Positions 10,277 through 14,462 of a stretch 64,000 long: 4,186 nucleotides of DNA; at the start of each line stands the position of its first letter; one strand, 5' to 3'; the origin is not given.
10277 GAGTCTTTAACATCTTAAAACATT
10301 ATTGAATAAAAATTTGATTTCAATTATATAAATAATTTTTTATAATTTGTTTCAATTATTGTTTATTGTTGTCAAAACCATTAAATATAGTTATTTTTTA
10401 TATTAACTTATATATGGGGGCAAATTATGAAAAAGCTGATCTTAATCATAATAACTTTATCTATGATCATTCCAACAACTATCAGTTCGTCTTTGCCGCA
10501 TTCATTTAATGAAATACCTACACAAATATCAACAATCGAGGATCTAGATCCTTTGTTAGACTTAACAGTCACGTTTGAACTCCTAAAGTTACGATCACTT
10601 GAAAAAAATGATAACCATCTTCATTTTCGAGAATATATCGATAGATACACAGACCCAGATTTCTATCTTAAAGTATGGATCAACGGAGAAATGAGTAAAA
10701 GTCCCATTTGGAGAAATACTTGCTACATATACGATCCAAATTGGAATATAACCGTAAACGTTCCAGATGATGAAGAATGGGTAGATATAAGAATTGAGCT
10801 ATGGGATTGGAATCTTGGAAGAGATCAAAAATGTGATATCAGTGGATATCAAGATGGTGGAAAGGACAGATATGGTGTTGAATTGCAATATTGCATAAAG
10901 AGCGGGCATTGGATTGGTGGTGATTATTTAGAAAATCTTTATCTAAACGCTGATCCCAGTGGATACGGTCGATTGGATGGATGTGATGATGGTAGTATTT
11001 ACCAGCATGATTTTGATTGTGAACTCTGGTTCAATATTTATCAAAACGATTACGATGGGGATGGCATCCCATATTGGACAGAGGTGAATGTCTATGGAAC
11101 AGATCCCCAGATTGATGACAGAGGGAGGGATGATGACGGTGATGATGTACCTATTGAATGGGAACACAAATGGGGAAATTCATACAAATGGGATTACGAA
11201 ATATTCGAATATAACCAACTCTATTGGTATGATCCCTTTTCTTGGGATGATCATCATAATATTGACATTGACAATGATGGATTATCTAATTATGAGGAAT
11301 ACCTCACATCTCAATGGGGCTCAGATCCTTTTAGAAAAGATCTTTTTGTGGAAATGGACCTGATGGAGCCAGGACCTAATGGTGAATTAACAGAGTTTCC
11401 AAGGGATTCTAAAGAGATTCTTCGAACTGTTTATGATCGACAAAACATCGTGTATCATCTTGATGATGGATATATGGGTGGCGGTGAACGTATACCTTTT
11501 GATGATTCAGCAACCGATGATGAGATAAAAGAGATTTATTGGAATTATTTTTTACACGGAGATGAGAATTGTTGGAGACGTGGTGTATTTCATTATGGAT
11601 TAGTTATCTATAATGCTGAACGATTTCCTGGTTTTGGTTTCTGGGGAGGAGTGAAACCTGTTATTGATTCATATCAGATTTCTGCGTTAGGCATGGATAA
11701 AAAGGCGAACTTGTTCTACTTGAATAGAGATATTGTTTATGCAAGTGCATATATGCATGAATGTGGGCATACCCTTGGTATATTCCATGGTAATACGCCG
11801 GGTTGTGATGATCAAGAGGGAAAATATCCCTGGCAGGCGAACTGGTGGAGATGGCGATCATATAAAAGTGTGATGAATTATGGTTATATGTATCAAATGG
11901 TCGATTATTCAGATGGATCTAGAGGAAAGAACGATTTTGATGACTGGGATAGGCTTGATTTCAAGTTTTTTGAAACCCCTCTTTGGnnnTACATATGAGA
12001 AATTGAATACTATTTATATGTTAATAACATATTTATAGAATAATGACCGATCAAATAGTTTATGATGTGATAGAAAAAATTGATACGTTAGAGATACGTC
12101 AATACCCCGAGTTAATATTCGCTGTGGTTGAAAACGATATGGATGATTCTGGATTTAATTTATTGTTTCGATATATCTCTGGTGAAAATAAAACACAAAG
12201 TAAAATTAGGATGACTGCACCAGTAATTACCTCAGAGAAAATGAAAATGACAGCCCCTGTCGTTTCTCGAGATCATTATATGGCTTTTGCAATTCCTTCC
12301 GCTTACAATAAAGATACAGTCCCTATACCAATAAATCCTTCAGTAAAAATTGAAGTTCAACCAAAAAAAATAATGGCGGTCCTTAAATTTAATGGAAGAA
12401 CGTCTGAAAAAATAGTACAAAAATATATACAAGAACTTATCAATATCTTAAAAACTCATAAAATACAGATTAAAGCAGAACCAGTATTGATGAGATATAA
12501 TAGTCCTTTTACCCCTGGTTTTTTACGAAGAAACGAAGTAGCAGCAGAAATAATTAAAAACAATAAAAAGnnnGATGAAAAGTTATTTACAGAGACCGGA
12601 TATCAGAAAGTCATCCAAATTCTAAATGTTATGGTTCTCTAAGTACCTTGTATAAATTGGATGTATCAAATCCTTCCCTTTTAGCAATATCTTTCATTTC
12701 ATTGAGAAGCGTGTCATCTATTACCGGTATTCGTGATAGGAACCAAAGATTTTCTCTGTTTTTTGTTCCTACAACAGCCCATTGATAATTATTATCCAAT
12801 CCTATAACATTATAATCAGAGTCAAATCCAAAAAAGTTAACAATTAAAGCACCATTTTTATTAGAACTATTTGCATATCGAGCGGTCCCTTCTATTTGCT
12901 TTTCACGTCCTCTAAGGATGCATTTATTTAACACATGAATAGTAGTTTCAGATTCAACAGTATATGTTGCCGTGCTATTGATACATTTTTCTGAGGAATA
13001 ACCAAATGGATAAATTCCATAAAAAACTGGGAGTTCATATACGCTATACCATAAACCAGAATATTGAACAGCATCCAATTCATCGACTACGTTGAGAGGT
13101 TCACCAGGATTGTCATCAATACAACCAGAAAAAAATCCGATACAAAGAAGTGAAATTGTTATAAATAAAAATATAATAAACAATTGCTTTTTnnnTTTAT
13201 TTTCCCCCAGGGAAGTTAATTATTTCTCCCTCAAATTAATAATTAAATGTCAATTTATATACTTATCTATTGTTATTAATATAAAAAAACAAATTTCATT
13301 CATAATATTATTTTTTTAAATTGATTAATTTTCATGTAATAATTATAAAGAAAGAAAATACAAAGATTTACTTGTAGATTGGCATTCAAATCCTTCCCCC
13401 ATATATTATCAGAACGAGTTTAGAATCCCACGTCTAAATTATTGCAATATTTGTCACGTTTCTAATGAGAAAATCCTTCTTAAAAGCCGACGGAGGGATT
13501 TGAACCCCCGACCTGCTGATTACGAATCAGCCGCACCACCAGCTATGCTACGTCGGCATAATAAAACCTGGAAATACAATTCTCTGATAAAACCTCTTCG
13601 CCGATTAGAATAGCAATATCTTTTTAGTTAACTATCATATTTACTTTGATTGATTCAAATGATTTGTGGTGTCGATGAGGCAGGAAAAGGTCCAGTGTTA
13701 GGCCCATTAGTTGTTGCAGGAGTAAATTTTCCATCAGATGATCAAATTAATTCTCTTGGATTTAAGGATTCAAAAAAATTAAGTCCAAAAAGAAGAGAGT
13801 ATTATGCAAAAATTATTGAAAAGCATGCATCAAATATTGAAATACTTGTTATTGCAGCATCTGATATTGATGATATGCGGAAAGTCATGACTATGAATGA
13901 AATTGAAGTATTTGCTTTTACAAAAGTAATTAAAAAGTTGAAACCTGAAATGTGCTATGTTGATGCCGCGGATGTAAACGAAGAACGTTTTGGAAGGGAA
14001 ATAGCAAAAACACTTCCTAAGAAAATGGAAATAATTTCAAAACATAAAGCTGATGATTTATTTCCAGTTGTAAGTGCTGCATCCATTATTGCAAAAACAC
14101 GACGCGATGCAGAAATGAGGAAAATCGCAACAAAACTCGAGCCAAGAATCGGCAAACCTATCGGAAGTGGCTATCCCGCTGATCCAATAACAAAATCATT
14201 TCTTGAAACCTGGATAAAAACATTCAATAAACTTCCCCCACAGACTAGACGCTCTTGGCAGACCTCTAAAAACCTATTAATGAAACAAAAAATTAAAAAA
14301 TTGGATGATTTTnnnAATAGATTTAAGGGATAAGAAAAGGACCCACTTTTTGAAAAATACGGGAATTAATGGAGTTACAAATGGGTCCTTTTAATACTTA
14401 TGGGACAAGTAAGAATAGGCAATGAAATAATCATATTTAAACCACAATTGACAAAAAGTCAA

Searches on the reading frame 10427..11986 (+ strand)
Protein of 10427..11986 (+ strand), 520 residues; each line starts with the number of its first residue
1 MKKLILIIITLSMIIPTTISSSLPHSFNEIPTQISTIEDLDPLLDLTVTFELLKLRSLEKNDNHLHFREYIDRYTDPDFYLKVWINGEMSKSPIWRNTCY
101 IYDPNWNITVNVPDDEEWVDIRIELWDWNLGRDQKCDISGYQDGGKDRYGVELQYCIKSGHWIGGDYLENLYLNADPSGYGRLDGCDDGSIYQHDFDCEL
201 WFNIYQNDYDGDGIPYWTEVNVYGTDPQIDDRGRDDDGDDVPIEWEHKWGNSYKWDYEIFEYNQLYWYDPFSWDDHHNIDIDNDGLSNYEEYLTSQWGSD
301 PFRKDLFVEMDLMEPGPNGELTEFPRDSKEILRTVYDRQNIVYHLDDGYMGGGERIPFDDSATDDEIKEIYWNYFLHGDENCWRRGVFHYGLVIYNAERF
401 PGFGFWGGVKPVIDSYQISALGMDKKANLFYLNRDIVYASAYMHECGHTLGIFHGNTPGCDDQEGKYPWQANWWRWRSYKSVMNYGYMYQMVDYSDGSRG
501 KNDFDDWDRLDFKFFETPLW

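Call 46: search_protein_families(library=pfam, proteins=[window:10427-11986:+], max_evalue=0.001)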
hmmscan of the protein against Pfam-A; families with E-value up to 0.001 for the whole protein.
window:10427-11986:+ (520 aa): 0 families

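Call 70: search_protein_families(library=pfam, proteins=[window:10427-11986:+], max_evalue=0.1)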
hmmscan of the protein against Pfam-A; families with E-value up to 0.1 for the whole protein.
window:10427-11986:+ (520 aa): 3 families
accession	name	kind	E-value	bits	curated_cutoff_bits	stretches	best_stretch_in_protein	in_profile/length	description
PF01400.30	Astacin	-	0.052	13.7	22.5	1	418-456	58-96/189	Astacin (Peptidase family M12A)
PF18884.5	TSP3_bac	-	0.053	13.8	25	1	280-291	1-12/22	Bacterial TSP3 repeat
PF13583.11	Reprolysin_4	-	0.07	13.2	22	0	426-491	125-181/203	Metallo-peptidase family M12B Reprolysin-like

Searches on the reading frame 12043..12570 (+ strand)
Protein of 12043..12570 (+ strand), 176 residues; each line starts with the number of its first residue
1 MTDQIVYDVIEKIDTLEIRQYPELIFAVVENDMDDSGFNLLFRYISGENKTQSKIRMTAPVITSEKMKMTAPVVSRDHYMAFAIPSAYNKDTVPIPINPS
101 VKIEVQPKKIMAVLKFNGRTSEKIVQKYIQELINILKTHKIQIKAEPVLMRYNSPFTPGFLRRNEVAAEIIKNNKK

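Call 46: search_protein_families(library=pfam, proteins=[window:12043-12570:+], max_evalue=0.001)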
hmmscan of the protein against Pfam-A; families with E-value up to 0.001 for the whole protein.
window:12043-12570:+ (176 aa): 1 family
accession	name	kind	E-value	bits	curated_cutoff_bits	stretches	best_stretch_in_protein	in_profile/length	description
PF04832.17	SOUL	-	8.1e-41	140.4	27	1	3-167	2-171/173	SOUL heme-binding protein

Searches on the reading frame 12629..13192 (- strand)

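Call 46: search_protein_families(library=pfam, proteins=[window:12629-13192:-], max_evalue=0.001)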
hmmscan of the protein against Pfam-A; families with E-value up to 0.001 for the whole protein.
window:12629-13192:- (187 aa): 2 families
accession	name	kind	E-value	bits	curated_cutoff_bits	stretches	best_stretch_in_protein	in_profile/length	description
PF08212.18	Lipocalin_2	-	6.1e-30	104.5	24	1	39-183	1-144/146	Lipocalin-like domain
PF00061.29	Lipocalin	-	5.5e-05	23.8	23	1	73-182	26-140/145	Lipocalin / cytosolic fatty-acid binding protein family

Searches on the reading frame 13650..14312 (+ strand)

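Call 46: search_protein_families(library=pfam, proteins=[window:13650-14312:+], max_evalue=0.001)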
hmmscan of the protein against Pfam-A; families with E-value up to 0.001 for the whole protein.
window:13650-14312:+ (221 aa): 2 families
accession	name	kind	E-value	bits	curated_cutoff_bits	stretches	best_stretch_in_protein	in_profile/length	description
PF01351.25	RNase_HII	-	1.8e-46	159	25.8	1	6-205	1-198/199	Ribonuclease HII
PF23307.1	SAM_KIDINS220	-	0.00045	20.4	27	1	42-98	22-76/90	Kinase D-interacting substrate of 220 kDa-like, SAM domain-like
